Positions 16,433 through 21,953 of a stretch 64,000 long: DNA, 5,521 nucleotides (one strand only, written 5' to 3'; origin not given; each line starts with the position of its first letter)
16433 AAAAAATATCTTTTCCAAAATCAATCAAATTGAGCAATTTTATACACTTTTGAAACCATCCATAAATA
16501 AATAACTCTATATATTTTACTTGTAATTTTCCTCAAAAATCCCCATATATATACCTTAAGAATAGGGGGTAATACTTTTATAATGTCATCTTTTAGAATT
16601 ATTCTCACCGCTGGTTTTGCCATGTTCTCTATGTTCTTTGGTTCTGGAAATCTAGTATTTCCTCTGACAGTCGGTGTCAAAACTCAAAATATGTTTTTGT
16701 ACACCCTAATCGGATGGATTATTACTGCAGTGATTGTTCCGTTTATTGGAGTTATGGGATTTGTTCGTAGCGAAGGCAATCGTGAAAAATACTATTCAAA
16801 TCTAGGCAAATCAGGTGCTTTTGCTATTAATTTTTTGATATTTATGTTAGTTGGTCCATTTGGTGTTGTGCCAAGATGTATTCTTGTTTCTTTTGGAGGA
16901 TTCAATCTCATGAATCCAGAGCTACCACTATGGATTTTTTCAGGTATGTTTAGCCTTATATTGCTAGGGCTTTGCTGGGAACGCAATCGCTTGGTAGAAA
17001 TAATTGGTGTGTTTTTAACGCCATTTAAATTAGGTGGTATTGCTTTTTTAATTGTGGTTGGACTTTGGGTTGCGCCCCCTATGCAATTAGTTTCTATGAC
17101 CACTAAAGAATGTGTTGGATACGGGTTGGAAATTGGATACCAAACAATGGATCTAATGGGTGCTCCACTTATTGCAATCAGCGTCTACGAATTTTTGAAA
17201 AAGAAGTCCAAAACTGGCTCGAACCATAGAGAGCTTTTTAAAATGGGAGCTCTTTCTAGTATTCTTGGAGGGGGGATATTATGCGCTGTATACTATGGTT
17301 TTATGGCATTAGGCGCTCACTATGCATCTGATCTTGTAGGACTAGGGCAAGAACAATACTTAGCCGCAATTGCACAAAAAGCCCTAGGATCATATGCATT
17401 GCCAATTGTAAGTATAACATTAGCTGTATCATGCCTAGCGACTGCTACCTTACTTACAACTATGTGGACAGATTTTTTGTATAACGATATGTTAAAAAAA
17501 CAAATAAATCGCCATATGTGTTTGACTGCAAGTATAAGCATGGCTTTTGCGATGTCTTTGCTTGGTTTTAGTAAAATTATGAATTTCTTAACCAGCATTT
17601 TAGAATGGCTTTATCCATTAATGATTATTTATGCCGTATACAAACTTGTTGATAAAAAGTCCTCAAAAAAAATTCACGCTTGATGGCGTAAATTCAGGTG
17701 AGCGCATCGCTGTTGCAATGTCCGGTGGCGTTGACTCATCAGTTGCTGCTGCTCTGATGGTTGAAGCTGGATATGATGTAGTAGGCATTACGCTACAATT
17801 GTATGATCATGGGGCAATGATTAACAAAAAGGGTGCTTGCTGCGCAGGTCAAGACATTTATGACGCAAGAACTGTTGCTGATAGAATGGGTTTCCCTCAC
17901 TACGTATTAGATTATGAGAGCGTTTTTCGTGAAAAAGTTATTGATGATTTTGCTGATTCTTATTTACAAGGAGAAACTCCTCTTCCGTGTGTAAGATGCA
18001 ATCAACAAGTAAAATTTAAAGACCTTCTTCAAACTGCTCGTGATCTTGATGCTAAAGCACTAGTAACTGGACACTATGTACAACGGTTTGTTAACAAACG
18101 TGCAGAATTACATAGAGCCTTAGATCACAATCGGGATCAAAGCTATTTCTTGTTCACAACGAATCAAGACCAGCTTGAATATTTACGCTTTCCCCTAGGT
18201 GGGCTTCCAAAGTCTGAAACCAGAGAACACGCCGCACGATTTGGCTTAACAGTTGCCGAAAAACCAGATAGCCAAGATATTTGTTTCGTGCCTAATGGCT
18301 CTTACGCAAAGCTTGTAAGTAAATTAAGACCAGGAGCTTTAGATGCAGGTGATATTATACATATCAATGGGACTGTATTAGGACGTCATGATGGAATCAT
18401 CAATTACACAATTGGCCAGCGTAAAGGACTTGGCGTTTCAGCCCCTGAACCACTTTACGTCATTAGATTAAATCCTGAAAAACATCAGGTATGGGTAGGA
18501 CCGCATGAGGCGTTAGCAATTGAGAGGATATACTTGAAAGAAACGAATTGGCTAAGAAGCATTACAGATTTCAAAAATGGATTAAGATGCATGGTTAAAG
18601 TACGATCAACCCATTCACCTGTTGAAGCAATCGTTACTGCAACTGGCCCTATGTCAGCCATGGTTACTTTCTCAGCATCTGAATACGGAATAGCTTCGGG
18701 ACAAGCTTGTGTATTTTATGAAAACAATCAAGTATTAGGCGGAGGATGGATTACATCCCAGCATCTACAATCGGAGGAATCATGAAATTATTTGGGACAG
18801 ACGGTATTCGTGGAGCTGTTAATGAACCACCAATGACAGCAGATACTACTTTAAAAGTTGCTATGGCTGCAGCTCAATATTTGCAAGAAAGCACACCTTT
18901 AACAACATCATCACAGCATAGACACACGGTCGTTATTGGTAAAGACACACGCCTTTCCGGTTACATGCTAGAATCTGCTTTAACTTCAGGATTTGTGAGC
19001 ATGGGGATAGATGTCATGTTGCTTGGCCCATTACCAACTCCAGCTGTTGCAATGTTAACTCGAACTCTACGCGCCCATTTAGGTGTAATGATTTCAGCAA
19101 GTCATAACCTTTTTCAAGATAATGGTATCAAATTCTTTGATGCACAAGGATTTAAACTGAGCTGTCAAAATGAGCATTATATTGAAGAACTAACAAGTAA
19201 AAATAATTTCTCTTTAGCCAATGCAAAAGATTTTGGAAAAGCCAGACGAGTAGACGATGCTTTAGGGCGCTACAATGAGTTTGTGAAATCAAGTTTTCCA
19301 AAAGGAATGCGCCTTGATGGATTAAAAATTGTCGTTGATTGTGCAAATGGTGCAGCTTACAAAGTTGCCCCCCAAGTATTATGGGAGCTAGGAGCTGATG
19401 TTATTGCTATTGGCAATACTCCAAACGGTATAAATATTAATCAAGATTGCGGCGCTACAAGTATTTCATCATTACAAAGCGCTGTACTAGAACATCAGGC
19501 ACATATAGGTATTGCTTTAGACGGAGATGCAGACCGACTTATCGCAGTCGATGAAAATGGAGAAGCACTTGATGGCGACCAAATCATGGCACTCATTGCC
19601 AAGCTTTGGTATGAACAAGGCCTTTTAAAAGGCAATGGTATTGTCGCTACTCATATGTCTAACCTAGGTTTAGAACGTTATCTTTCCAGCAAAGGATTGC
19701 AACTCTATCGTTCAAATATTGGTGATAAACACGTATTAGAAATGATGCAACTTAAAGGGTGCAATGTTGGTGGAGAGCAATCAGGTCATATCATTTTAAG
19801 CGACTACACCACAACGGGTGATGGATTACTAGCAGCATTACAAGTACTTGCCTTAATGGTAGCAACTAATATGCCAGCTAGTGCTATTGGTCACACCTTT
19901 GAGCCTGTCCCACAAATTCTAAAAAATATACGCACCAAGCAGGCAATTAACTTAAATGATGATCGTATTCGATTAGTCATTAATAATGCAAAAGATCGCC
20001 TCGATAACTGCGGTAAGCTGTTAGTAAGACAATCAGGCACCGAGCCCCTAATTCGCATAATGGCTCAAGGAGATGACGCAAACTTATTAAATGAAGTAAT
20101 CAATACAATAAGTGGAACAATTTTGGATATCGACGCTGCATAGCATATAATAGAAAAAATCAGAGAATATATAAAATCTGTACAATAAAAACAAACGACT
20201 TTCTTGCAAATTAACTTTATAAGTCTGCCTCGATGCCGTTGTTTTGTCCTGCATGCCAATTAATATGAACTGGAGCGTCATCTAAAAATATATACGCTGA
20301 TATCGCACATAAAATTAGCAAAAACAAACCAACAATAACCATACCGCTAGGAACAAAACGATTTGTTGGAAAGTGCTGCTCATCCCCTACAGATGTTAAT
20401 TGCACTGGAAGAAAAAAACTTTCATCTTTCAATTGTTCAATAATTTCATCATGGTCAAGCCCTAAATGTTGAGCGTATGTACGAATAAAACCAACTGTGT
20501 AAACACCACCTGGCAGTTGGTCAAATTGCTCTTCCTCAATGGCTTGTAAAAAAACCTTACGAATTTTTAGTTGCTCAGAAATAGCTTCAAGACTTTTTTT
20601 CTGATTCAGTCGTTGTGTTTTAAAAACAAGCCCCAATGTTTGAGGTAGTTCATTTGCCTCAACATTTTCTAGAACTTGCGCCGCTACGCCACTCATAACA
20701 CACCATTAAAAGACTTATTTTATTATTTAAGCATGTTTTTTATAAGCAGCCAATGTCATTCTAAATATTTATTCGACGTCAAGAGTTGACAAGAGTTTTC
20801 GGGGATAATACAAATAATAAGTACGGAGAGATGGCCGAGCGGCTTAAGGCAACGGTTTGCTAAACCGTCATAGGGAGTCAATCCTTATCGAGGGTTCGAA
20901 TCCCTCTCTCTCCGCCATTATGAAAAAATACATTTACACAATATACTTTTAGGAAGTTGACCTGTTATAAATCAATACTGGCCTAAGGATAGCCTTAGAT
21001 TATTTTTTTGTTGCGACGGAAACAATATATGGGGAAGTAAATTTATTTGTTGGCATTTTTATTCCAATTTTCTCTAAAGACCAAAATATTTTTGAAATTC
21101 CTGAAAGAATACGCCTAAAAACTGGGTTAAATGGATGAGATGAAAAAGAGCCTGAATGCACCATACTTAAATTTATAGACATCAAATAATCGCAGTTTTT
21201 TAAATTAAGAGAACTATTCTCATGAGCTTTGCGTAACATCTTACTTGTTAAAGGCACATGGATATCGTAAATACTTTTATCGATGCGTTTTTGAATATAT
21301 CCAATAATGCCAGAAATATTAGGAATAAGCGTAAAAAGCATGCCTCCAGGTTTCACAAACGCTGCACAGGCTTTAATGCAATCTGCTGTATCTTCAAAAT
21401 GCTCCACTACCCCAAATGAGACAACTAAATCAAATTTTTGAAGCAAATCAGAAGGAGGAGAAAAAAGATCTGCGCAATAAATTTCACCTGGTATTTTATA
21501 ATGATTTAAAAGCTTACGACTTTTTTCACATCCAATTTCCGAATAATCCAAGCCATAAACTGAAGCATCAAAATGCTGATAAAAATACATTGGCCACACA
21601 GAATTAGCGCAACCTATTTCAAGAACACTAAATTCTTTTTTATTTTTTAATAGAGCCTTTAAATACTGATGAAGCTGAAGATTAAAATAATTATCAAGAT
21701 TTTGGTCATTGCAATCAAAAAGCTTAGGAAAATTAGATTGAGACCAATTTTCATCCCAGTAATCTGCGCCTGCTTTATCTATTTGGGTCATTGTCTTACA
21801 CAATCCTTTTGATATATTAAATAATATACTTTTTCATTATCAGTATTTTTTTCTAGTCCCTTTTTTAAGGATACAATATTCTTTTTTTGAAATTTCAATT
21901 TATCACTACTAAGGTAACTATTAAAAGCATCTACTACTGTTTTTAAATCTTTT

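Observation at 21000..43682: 22.7-kb, 19-gene single-strand glycan locus next to tRNA-Ser in a tlc-bearing, reduced-looking genome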

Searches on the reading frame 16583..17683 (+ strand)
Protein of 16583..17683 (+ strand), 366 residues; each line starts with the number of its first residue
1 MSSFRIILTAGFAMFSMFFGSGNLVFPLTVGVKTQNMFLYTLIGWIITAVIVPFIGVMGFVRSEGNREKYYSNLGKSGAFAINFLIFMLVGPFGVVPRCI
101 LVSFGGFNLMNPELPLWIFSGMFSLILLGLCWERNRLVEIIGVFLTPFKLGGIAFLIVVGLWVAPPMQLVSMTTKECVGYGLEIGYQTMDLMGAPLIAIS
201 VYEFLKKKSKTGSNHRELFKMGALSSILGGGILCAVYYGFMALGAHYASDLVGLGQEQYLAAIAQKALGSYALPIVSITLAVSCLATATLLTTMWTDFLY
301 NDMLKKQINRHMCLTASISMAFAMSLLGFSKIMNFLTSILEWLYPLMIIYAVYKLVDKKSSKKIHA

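Call 13: search_protein_families(library=pfam, proteins=[window:16583-17683:+], max_evalue=0.00001)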
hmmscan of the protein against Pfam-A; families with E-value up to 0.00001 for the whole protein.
window:16583-17683:+ (366 aa): 1 family
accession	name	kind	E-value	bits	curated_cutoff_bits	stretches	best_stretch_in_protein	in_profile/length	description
PF05525.19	Branch_AA_trans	-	4.6e-51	174.6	22.3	1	7-362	5-364/429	Branched-chain amino acid transport protein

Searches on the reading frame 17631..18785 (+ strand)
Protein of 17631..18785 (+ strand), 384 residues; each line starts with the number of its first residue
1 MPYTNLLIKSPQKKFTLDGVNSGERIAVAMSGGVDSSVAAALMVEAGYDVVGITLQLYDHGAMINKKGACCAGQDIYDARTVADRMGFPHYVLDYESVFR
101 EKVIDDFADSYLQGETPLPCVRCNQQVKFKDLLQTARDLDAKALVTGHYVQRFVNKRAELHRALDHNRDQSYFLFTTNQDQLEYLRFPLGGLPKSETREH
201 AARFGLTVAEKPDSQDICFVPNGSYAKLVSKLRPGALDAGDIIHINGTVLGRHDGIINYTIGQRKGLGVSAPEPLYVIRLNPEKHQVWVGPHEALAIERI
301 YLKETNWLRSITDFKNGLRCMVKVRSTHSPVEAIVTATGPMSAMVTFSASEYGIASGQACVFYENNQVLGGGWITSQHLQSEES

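Call 13: search_protein_families(library=pfam, proteins=[window:17631-18785:+], max_evalue=0.00001)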
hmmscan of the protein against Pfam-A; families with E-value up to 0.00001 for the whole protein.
window:17631-18785:+ (384 aa): 3 families
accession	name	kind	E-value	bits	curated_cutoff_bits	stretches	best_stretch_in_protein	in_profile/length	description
PF03054.22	tRNA_Me_trans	-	2.1e-73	246.7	20.6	1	25-221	2-201/202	tRNA methyl transferase HUP domain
PF20259.3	tRNA_Me_trans_M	-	2.3e-18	65.9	27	1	239-290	12-65/66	tRNA methyl transferase PRC-barrel domain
PF20258.4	tRNA_Me_trans_C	-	8.9e-18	64.9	20.6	1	299-374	3-77/77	Aminomethyltransferase beta-barrel domain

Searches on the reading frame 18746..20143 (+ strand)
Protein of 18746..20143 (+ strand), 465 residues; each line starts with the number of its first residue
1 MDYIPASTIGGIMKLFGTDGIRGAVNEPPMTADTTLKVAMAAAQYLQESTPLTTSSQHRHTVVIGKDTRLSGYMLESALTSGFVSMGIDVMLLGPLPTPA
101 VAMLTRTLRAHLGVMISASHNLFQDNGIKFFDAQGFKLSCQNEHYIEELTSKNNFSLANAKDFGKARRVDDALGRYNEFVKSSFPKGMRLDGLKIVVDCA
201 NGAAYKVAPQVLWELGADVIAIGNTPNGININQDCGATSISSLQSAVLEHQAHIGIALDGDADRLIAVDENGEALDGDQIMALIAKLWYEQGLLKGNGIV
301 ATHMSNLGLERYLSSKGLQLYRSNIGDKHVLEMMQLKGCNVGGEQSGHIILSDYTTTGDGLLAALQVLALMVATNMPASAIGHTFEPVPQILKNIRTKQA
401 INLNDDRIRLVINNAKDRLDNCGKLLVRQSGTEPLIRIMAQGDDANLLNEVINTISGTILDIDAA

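Call 13: search_protein_families(library=pfam, proteins=[window:18746-20143:+], max_evalue=0.00001)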
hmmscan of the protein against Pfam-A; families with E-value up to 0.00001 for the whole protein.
window:18746-20143:+ (465 aa): 4 families
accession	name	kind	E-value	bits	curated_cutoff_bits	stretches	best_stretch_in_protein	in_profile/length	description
PF02878.22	PGM_PMM_I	-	1.6e-42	144.9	22.5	1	14-155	2-136/138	Phosphoglucomutase/phosphomannomutase, alpha/beta/alpha domain I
PF02880.22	PGM_PMM_III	-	3.2e-34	118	20.7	1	276-381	1-107/115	Phosphoglucomutase/phosphomannomutase, alpha/beta/alpha domain III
PF02879.22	PGM_PMM_II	-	1.3e-16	61.4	29.3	1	176-272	3-103/103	Phosphoglucomutase/phosphomannomutase, alpha/beta/alpha domain II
PF00408.26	PGM_PMM_IV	-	1.6e-10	41.4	23.1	1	394-453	3-63/68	Phosphoglucomutase/phosphomannomutase, C-terminal domain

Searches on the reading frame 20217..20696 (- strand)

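Call 5: search_protein_families(library=pfam, proteins=[window:20217-20696:-], max_evalue=0.01)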
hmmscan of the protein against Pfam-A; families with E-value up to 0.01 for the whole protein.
window:20217-20696:- (159 aa): 2 families
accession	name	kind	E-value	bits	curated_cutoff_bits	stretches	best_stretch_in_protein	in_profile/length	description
PF13413.12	HTH_25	-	6.3e-22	77.6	24.6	1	26-85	3-62/62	Helix-turn-helix domain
PF12844.13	HTH_19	-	1.8e-05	25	30.2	1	29-86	8-59/64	Helix-turn-helix domain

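Call 9: search_protein_families(library=ncbifam, proteins=[window:20217-20696:-], max_evalue=0.001)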
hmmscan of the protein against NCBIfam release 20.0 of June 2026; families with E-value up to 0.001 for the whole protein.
window:20217-20696:- (159 aa): 1 family
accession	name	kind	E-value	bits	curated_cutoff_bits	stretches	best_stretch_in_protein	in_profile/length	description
NF041534.1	rodZ_Strepcoccus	equivalog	1.6e-16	60.4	375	1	19-137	4-121/275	cytoskeleton protein RodZ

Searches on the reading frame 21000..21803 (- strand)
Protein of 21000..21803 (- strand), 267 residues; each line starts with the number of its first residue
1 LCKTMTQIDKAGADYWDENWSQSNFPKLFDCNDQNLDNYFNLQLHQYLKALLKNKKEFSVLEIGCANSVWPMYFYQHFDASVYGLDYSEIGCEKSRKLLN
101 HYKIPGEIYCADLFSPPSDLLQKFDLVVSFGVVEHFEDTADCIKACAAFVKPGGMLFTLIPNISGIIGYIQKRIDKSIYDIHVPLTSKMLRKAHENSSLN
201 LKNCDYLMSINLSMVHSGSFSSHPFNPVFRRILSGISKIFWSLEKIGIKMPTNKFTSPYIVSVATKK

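Call 5: search_protein_families(library=pfam, proteins=[window:21000-21803:-], max_evalue=0.01)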
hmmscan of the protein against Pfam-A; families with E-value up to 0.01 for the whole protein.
window:21000-21803:- (267 aa): 6 families
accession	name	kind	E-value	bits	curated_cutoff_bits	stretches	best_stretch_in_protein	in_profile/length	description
PF13489.12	Methyltransf_23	-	1.7e-13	51.1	27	1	47-165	13-123/164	Methyltransferase domain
PF08241.18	Methyltransf_11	-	5.4e-13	49.8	21.2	1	61-157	1-94/95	Methyltransferase domain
PF13649.12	Methyltransf_25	-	1.1e-12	48.9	27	1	60-154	1-97/97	Methyltransferase domain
PF08242.18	Methyltransf_12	-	1.5e-11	45.3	30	1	61-156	1-98/98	Methyltransferase domain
PF13847.12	Methyltransf_31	-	5.4e-09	36.3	27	1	55-158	2-109/145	Methyltransferase domain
PF02353.26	CMAS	-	1.7e-05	24.7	27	1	52-157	58-163/273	Mycolic acid cyclopropane synthetase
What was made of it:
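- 21000..21803 (-): Gene 19: SAM methyltransferase. Methyltransf_23 and Methyltransf_11 (call 5).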

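Call 9: search_protein_families(library=ncbifam, proteins=[window:21000-21803:-], max_evalue=0.001)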
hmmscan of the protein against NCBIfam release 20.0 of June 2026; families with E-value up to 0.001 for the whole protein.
window:21000-21803:- (267 aa): 6 families
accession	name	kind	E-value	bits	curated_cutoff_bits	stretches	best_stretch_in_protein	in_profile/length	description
TIGR01983.1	UbiG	equivalog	3.1e-10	39.7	102.95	1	10-158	7-151/228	bifunctional 2-polyprenyl-6-hydroxyphenol methylase/3-demethylubiquinol 3-O-methyltransferase UbiG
TIGR02072.1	BioC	equivalog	1.8e-06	28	184.95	1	45-157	20-131/244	malonyl-ACP O-methyltransferase BioC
NF053839.1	CPFASynBruc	equivalog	2.7e-05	23.3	600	1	28-190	147-309/410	cyclopropane fatty acid synthase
NF008686.0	PRK11705.1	equivalog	3.8e-05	22.9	400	1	52-136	163-241/383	cyclopropane fatty acyl phospholipid synthase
NF007023.0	PRK09489.1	equivalog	7.8e-05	22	295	1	47-150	187-293/342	16S rRNA (guanine(1207)-N(2))-methyltransferase RsmC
TIGR00452.1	TIGR00452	equivalog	0.00036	19.4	275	1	49-156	110-217/316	tRNA 5-methoxyuridine(34)/uridine 5-oxyacetic acid(34) synthase CmoB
